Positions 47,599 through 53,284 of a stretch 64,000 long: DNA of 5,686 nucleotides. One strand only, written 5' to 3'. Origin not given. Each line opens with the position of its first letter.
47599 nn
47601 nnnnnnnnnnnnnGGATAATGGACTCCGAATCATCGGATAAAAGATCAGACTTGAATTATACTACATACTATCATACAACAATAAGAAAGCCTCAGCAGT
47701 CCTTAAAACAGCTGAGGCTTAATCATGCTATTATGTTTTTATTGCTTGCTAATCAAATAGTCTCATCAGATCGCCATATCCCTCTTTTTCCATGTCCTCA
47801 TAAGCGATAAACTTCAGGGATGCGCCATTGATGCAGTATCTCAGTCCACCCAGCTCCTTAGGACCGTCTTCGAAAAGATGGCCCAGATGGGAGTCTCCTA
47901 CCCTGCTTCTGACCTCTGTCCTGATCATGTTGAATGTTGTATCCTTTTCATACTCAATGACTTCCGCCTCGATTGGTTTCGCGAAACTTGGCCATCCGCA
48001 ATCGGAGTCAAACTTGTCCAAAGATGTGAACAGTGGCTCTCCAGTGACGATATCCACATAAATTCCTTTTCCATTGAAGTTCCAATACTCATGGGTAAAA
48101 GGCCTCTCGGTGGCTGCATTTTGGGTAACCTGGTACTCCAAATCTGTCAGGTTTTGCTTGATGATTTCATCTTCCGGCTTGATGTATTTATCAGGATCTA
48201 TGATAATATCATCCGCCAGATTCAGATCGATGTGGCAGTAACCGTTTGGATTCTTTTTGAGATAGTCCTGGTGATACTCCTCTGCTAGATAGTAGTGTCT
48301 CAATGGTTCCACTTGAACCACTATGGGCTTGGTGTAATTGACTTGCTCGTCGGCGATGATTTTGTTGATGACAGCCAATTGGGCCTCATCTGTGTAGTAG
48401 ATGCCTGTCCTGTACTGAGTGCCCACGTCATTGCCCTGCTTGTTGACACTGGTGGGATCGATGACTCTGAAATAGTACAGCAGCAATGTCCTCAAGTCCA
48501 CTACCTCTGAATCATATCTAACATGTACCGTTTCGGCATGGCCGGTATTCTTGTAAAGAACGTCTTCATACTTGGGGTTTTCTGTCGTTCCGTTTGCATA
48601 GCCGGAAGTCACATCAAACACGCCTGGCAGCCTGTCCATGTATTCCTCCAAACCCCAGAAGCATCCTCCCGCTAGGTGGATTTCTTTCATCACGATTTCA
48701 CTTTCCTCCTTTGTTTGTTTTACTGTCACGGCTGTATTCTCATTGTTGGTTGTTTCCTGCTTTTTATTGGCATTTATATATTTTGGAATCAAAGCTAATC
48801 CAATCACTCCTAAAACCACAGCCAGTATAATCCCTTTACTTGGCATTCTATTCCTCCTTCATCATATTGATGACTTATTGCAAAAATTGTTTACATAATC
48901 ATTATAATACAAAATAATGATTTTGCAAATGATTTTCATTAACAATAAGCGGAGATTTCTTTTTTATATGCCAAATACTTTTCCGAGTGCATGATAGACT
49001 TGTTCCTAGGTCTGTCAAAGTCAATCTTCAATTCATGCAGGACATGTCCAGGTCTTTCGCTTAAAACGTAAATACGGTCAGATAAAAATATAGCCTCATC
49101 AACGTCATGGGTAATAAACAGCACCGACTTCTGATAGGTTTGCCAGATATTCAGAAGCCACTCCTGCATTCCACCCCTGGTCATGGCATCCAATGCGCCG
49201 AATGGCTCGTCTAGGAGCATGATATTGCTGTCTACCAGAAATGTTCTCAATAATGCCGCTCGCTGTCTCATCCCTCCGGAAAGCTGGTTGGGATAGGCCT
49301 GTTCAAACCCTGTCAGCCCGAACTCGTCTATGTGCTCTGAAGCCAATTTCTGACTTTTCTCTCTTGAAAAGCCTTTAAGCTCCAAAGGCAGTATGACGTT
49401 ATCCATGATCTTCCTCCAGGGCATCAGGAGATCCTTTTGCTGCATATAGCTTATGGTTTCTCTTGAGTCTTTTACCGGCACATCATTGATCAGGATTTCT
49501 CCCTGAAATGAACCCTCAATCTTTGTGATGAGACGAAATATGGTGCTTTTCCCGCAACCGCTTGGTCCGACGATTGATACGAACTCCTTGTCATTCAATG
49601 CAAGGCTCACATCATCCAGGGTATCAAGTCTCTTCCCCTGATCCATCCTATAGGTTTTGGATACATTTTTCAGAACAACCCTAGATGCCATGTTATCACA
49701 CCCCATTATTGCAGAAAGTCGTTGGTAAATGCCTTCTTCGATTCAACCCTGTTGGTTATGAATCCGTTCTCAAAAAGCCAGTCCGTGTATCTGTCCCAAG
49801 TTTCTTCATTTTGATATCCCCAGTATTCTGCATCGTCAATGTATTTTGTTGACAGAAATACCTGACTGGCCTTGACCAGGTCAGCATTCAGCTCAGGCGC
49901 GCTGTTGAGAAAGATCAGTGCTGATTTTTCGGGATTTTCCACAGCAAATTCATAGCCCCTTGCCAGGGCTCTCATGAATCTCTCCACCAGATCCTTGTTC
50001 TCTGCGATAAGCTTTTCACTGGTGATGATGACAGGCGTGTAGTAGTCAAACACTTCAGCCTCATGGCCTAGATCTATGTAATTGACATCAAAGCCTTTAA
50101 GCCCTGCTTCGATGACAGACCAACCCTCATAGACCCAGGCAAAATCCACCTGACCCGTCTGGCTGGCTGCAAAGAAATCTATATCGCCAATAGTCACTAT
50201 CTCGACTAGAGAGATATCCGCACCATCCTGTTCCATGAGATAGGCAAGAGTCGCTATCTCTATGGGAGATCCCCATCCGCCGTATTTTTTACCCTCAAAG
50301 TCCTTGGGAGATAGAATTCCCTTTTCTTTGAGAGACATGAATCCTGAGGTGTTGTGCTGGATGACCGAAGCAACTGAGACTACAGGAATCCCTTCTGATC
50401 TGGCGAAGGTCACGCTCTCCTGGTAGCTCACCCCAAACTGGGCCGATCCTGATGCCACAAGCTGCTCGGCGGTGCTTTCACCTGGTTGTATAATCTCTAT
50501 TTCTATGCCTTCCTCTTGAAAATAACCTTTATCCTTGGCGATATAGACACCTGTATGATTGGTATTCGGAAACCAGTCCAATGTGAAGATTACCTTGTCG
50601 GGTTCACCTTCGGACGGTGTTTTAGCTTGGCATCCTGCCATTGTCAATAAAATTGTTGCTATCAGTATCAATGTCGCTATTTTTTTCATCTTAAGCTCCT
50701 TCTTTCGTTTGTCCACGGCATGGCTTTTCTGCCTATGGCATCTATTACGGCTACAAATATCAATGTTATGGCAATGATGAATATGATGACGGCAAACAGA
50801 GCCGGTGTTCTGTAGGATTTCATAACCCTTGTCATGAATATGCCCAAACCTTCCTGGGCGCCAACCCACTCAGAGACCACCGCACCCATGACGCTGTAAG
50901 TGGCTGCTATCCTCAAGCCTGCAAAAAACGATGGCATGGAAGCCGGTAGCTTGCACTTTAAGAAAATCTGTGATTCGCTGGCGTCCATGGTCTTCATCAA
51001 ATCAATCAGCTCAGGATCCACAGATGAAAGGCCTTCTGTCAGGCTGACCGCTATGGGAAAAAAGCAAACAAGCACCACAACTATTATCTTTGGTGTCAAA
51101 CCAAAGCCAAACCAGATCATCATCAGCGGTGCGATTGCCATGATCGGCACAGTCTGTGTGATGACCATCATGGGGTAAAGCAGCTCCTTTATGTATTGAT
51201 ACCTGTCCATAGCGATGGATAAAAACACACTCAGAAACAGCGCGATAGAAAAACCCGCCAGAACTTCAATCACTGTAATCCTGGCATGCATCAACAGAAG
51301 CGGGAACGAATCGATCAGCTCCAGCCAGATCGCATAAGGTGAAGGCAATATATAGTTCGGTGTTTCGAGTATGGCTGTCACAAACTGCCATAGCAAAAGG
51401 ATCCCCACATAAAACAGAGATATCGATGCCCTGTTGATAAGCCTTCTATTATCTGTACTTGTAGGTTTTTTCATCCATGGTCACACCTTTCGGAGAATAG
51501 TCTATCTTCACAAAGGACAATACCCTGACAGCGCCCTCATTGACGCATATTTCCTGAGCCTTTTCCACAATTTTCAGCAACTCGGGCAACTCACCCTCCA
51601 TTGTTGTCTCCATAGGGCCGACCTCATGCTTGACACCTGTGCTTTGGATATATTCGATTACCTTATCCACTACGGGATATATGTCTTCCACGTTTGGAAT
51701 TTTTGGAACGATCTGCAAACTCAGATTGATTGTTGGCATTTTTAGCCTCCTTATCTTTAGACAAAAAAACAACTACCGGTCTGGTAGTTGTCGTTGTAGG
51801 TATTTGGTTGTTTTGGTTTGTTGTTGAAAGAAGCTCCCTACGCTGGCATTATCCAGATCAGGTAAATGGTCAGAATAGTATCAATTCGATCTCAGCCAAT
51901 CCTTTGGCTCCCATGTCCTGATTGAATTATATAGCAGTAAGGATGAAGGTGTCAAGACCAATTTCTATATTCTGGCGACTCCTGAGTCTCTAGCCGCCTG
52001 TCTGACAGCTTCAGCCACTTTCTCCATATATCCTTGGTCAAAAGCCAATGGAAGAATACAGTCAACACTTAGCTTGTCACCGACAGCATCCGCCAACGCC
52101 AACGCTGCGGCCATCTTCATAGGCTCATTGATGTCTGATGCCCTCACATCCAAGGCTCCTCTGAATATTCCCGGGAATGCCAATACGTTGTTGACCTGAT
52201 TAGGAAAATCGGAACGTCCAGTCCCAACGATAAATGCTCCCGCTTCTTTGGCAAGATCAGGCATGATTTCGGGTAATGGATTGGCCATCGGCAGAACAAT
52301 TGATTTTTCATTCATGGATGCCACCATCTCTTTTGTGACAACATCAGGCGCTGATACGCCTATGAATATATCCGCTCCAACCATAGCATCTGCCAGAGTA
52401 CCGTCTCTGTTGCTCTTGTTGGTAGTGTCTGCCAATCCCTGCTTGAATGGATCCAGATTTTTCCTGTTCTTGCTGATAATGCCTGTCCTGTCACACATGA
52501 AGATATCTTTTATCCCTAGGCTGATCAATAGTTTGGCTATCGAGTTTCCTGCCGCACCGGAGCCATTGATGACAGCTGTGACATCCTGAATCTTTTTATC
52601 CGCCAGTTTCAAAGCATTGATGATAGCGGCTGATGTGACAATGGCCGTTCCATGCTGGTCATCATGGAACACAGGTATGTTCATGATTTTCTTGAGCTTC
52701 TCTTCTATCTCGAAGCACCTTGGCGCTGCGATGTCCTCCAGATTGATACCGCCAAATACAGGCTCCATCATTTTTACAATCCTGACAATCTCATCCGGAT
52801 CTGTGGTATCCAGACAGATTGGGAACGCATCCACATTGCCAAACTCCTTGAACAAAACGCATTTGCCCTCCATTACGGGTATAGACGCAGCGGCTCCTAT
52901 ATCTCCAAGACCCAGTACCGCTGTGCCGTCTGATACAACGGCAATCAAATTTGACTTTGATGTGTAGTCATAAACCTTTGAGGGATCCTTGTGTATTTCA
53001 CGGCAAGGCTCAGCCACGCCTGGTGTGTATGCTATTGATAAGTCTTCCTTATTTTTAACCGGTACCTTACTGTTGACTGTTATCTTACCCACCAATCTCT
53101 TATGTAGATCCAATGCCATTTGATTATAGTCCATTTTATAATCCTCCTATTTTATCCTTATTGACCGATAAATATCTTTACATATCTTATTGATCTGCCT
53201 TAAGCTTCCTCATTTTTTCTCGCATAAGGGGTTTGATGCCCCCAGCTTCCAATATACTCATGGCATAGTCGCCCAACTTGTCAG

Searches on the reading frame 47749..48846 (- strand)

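Call 45: search_protein_families(library=pfam, proteins=[window:47749-48846:-], max_evalue=0.000001)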
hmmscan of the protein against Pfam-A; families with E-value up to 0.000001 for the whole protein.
window:47749-48846:- (365 aa): 2 families
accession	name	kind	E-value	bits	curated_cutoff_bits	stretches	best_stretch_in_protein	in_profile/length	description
PF01625.27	PMSR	-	6.7e-62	208.7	23.7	1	56-205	2-153/153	Peptide methionine sulfoxide reductase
PF01641.26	SelR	-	1.1e-45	154.8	24.9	1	233-347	1-115/116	SelR domain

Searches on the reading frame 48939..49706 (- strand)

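Call 45: search_protein_families(library=pfam, proteins=[window:48939-49706:-], max_evalue=0.000001)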
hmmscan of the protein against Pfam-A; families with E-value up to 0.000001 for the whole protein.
window:48939-49706:- (255 aa): 1 family
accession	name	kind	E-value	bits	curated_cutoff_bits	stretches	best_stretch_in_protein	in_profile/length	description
PF00005.33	ABC_tran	-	2.7e-28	99.7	25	1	30-169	1-136/137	ABC transporter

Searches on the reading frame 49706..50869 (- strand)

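Call 45: search_protein_families(library=pfam, proteins=[window:49706-50869:-], max_evalue=0.000001)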
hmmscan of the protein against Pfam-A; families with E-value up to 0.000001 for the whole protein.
window:49706-50869:- (387 aa): 1 family
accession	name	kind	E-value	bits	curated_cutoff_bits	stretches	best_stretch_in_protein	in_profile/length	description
PF09084.16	NMT1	-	9.4e-77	258.2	20.5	1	102-315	1-215/216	NMT1/THI5 like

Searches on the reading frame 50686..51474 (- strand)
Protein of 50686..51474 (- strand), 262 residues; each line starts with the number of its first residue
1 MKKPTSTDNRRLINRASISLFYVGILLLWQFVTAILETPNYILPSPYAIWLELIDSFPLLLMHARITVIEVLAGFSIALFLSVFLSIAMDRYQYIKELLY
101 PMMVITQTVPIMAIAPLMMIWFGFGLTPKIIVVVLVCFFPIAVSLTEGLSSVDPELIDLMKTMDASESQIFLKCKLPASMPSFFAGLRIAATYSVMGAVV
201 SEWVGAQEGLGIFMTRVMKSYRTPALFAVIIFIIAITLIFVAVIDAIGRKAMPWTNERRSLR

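Call 45: search_protein_families(library=pfam, proteins=[window:50686-51474:-], max_evalue=0.000001)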
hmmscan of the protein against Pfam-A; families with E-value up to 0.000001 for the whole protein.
window:50686-51474:- (262 aa): 1 family
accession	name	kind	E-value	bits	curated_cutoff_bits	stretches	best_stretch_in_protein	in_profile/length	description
PF00528.27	BPD_transp_1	-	1.7e-30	106.6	26.4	1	83-250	6-181/184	Binding-protein-dependent transport system inner membrane component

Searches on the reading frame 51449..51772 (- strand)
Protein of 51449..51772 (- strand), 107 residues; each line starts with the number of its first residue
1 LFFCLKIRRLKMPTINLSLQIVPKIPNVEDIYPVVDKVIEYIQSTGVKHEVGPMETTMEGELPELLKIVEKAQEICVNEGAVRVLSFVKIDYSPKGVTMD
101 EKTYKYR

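Call 59: search_protein_families(library=pfam, proteins=[window:51449-51772:-], max_evalue=0.000001)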
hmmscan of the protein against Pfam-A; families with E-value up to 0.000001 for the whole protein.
window:51449-51772:- (107 aa): 1 family
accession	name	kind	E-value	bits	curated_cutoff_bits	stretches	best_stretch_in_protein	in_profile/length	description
PF01910.22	Thiamine_BP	-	1e-25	90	24.9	1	18-106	2-91/92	Thiamine-binding protein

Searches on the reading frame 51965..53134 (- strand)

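Call 45: search_protein_families(library=pfam, proteins=[window:51965-53134:-], max_evalue=0.000001)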
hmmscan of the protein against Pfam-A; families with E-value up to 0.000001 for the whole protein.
window:51965-53134:- (389 aa): 2 families
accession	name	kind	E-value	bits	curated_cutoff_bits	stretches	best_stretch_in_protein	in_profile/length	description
PF00390.24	malic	-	7e-34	117.7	23.1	1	17-148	3-182/182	Malic enzyme, N-terminal domain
PF03949.21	Malic_M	-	2.5e-23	83.1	23.5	1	162-379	3-255/258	Malic enzyme, NAD binding domain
